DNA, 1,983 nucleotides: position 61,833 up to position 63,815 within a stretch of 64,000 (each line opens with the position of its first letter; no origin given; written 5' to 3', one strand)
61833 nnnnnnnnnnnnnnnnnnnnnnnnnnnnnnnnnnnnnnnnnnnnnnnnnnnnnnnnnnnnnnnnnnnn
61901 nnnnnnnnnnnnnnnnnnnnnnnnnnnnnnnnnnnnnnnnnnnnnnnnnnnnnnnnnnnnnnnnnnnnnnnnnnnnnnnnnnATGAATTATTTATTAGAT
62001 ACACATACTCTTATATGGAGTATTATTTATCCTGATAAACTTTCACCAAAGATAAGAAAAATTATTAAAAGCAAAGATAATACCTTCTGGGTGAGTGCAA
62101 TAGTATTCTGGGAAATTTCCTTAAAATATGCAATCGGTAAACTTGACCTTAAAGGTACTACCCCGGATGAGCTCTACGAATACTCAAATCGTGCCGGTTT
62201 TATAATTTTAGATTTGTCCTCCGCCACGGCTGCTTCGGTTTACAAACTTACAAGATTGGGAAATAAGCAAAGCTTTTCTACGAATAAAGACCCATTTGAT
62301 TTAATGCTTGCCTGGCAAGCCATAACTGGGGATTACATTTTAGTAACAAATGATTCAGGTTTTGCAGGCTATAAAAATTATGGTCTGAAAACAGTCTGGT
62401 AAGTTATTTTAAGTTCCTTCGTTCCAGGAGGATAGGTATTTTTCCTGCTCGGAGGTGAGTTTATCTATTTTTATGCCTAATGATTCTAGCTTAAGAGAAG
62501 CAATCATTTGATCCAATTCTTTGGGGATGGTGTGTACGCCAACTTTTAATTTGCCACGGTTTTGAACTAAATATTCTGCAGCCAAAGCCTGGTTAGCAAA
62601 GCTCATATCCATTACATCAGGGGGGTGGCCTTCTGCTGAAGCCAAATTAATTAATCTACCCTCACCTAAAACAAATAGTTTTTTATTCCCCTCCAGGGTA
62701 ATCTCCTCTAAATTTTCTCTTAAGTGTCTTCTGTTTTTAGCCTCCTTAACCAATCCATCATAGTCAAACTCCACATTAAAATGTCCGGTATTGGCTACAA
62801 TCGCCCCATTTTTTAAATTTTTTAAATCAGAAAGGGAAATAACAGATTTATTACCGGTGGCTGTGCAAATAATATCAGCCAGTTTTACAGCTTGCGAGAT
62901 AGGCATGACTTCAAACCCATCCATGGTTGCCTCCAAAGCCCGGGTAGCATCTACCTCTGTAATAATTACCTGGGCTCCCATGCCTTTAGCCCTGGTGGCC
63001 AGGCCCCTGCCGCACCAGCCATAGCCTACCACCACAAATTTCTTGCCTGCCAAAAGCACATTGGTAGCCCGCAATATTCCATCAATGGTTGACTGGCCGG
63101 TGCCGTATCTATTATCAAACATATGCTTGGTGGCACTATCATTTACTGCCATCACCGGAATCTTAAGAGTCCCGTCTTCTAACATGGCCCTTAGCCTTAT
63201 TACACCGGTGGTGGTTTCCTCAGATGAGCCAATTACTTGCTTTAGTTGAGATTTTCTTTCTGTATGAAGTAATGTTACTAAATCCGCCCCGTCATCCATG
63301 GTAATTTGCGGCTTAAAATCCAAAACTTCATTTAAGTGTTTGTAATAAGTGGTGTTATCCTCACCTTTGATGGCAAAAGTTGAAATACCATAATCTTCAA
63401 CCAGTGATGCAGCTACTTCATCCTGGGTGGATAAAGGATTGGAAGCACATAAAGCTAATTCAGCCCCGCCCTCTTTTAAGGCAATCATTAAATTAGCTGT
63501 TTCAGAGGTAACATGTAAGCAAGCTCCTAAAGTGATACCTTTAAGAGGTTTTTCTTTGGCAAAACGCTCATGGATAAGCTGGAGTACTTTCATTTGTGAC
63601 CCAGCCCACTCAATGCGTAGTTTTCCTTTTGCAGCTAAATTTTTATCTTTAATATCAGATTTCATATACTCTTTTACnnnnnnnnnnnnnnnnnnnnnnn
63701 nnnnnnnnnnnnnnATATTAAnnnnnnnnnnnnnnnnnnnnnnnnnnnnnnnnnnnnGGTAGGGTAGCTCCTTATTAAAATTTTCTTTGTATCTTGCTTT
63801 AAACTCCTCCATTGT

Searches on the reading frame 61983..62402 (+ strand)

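Call 8: search_protein_families(library=pfam, proteins=[window:61983-62402:+], max_evalue=0.1)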
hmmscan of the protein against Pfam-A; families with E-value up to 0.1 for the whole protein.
window:61983-62402:+ (139 aa): 1 family
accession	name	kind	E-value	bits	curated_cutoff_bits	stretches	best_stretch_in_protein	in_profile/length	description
PF01850.27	PIN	-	6.5e-11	43.3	23.6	1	3-128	1-115/120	PIN domain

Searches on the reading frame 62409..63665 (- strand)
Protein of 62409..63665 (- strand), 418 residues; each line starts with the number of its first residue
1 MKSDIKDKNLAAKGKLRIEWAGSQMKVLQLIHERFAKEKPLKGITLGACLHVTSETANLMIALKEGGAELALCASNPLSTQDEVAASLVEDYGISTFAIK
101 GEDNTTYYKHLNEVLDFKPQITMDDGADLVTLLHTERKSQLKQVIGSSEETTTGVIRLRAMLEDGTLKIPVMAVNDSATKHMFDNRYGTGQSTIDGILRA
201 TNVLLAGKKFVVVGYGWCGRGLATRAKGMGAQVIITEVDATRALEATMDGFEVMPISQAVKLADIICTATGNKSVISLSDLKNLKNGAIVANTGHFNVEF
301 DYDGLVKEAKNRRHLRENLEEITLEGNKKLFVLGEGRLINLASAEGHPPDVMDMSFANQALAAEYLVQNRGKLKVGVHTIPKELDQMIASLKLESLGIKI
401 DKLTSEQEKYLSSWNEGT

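Call 8: search_protein_families(library=pfam, proteins=[window:62409-63665:-], max_evalue=0.1)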
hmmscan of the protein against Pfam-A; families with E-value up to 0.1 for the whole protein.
window:62409-63665:- (418 aa): 10 families
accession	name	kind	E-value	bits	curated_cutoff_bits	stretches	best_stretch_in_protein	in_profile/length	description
PF05221.23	AdoHcyase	-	1.3e-59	202.3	25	2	140-417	176-291/299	S-adenosyl-L-homocysteine hydrolase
PF00670.27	AdoHcyase_NAD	-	9.9e-50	169.3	27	1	185-345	1-161/162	S-adenosyl-L-homocysteine hydrolase, NAD binding domain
PF07991.19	KARI_N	-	2.5e-10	40.6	20.6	1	205-302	2-103/165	Acetohydroxy acid isomeroreductase, NADPH-binding domain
PF02826.25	2-Hacid_dh_C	-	8.9e-10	38.7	25.1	1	203-295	32-128/178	D-isomer specific 2-hydroxyacid dehydrogenase, NAD binding domain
PF02882.25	THF_DHG_CYH_C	-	0.00031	20.5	27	1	196-298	25-112/160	Tetrahydrofolate dehydrogenase/cyclohydrolase, NAD(P)-binding domain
PF01262.27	AlaDh_PNT_C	-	0.0067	16.3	23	1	207-290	28-125/214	Alanine dehydrogenase/PNT, C-terminal domain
PF03807.23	F420_oxidored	-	0.0078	17.2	21.6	1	210-289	2-87/94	NADP oxidoreductase coenzyme F420-dependent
PF13241.12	NAD_binding_7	-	0.034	15.2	22.1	0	205-275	5-74/104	Putative NAD(P)-binding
PF02254.24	TrkA_N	-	0.041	14.6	23.8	0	210-254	1-45/116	TrkA-N domain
PF03446.21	NAD_binding_2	-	0.066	13.7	21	0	211-298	3-97/161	NAD binding domain of 6-phosphogluconate dehydrogenase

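Call 12: find_encoding_contigs(protein=window:62409-63665:-, flank=6000, max_places=10)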
Protein window:62409-63665:- (418 aa): no gene with exactly this product is on record in the collection.

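Call 15: list_cluster_members(proteins=[P0001, window:62409-63665:-, window:61473-61640:+])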
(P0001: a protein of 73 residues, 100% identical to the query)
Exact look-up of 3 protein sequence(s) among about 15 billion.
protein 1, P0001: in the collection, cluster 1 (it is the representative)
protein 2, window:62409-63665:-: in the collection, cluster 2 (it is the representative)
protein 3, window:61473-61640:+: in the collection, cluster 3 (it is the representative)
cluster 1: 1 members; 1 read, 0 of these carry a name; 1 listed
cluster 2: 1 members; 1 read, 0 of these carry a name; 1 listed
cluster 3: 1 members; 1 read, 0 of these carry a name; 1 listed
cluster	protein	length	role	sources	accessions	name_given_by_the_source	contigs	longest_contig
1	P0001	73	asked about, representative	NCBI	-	-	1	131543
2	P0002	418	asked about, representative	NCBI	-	-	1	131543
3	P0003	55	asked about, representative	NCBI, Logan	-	-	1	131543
